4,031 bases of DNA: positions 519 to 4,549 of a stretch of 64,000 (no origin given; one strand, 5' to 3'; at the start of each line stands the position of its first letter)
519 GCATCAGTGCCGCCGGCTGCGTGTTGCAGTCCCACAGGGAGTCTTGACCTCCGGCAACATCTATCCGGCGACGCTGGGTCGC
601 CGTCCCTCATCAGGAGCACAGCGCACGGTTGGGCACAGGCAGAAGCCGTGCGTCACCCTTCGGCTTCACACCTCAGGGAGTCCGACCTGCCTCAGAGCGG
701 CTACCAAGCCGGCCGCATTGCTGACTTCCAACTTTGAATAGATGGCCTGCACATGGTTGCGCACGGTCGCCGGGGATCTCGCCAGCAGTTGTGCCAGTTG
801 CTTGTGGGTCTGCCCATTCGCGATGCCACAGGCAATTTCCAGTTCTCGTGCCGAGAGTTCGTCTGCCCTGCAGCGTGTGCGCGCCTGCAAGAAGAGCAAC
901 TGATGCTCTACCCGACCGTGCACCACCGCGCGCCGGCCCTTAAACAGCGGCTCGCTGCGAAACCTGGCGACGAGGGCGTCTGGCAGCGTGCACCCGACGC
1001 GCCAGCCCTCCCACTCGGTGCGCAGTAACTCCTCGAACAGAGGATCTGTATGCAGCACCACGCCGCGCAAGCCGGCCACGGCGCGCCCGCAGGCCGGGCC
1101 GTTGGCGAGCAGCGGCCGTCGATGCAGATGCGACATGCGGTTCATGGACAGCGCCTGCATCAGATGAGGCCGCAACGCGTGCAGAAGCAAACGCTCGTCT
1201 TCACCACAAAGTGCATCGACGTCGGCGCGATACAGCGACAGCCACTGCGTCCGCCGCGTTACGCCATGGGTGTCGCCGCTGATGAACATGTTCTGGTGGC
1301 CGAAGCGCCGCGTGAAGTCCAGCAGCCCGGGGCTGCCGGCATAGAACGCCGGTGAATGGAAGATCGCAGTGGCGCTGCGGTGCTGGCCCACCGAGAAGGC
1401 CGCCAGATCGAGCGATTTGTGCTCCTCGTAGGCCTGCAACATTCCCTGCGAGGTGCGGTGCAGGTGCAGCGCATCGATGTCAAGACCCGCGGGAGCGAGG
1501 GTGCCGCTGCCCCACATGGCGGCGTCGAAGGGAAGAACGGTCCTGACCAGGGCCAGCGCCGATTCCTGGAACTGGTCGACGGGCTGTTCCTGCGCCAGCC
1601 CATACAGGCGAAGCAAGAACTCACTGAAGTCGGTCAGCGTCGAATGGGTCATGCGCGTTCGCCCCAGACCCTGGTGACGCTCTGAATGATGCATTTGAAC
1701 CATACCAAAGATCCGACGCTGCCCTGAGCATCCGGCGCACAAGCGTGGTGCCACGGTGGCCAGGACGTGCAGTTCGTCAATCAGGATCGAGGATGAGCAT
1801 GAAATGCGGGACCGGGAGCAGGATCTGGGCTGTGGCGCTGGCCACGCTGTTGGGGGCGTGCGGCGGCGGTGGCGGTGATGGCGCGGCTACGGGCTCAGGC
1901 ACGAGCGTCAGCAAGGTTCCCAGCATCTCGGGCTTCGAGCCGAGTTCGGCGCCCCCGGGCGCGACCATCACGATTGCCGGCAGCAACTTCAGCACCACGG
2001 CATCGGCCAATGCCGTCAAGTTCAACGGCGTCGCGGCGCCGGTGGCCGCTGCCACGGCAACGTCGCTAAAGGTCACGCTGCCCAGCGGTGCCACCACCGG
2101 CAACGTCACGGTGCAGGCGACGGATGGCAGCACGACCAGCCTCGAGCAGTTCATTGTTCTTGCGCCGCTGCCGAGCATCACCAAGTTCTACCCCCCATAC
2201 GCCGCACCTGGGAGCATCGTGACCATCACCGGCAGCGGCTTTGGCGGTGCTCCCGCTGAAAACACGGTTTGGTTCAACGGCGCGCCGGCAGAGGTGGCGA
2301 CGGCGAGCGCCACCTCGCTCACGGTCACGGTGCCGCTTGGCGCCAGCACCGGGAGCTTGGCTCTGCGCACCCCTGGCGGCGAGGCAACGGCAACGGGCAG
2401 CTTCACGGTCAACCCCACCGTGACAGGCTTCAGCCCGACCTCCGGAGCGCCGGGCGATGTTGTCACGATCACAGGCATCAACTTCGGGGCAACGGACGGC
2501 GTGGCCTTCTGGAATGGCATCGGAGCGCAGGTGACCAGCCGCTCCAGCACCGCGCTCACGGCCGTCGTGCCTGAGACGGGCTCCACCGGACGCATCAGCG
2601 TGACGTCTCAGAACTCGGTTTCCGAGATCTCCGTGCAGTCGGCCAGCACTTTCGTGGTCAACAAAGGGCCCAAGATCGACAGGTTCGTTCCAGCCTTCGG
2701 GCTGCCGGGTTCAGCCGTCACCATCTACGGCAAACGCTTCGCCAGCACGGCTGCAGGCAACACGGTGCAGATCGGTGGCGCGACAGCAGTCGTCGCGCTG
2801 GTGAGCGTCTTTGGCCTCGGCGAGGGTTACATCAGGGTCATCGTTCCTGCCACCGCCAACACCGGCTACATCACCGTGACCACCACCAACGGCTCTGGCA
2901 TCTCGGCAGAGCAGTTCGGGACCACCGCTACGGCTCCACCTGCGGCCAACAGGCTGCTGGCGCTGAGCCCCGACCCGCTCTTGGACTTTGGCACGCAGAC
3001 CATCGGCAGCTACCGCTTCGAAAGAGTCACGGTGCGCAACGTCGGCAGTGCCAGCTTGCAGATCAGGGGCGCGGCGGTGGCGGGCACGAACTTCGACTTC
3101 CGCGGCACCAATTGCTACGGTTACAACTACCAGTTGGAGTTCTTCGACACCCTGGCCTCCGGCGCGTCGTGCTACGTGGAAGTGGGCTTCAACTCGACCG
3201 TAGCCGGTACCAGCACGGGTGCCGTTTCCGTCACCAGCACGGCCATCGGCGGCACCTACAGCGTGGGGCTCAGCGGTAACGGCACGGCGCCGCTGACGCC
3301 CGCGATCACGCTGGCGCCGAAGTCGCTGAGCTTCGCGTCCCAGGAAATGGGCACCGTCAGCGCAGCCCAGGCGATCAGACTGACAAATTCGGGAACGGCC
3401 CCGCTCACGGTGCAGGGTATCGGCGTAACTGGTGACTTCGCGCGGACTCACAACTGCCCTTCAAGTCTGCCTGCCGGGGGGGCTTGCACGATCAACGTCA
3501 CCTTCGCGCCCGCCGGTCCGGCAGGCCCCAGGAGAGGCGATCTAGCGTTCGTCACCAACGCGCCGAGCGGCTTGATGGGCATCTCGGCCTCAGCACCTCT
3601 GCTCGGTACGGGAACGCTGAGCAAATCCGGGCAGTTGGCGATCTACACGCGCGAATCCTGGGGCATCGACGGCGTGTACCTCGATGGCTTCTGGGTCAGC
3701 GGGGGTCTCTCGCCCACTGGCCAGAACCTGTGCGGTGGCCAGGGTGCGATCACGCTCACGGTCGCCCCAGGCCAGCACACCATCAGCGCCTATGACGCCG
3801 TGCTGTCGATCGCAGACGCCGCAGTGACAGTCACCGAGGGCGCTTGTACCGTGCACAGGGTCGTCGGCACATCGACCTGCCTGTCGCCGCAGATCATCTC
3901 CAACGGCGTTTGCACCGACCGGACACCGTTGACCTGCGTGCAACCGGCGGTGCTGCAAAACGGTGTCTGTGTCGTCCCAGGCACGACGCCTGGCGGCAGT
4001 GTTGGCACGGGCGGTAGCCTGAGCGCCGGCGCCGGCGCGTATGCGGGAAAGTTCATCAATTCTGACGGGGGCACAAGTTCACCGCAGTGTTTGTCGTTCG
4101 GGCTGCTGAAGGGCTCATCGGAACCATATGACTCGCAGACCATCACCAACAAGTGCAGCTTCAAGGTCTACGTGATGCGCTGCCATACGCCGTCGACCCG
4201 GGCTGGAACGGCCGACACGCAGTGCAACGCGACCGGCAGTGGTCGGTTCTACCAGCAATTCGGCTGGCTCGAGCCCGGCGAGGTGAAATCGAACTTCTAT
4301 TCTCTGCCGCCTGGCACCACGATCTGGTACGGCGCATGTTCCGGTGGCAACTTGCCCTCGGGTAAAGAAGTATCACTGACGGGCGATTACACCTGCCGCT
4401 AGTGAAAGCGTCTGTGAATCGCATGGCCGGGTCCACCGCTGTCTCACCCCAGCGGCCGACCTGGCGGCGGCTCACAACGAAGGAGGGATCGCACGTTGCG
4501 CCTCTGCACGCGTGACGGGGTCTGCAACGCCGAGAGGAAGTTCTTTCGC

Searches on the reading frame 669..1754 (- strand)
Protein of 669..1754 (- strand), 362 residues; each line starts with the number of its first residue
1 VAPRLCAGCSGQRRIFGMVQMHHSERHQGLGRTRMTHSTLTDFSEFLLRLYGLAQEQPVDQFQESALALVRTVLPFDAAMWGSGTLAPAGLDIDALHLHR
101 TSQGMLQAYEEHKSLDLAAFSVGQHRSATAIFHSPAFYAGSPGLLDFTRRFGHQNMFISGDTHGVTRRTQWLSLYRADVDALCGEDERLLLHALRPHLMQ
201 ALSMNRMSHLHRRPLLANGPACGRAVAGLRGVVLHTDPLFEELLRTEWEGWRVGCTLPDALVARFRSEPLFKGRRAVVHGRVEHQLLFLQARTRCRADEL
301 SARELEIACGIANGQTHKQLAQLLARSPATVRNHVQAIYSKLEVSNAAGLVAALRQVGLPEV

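Call 8: search_protein_families(library=pfam, proteins=[window:669-1754:-])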
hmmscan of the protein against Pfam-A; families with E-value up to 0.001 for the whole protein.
window:669-1754:- (362 aa): 1 family
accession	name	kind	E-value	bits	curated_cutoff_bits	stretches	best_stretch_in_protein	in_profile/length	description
PF00196.25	GerE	-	8.4e-11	41.8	23.5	1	299-351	2-54/57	Bacterial regulatory proteins, luxR family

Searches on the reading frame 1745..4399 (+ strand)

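Call 8: search_protein_families(library=pfam, proteins=[window:1745-4399:+])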
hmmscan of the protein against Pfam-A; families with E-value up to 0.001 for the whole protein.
window:1745-4399:+ (885 aa): 7 families
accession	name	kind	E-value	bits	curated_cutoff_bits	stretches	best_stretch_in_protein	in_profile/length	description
PF01833.30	TIG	-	5e-32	110.2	20.9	4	59-134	1-80/84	IPT/TIG domain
PF22073.2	Cep192_D4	-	1.3e-08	35.5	35.5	0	412-513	10-111/112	Cep192 domain 4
PF22544.2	HYDIN_VesB_CFA65-like_Ig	-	2.1e-08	34.7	25.5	0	412-499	9-87/100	HYDIN/CFA65/VesB-like, Ig-like domain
PF15780.11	ASH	-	1e-07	32.5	27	0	522-606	4-92/98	Abnormal spindle-like microcephaly-assoc'd, ASPM-SPD-2-Hydin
PF20144.5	TIG_SUH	-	8.7e-06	26.3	24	0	224-288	2-65/94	TIG domain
PF07610.17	DUF1573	-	4.9e-05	23.7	26.1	0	540-607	19-86/98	Protein of unknown function (DUF1573)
PF12371.14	TMEM131_like_N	-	9.9e-05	22.9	28.8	0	407-452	3-46/84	Transmembrane protein 131-like N-terminal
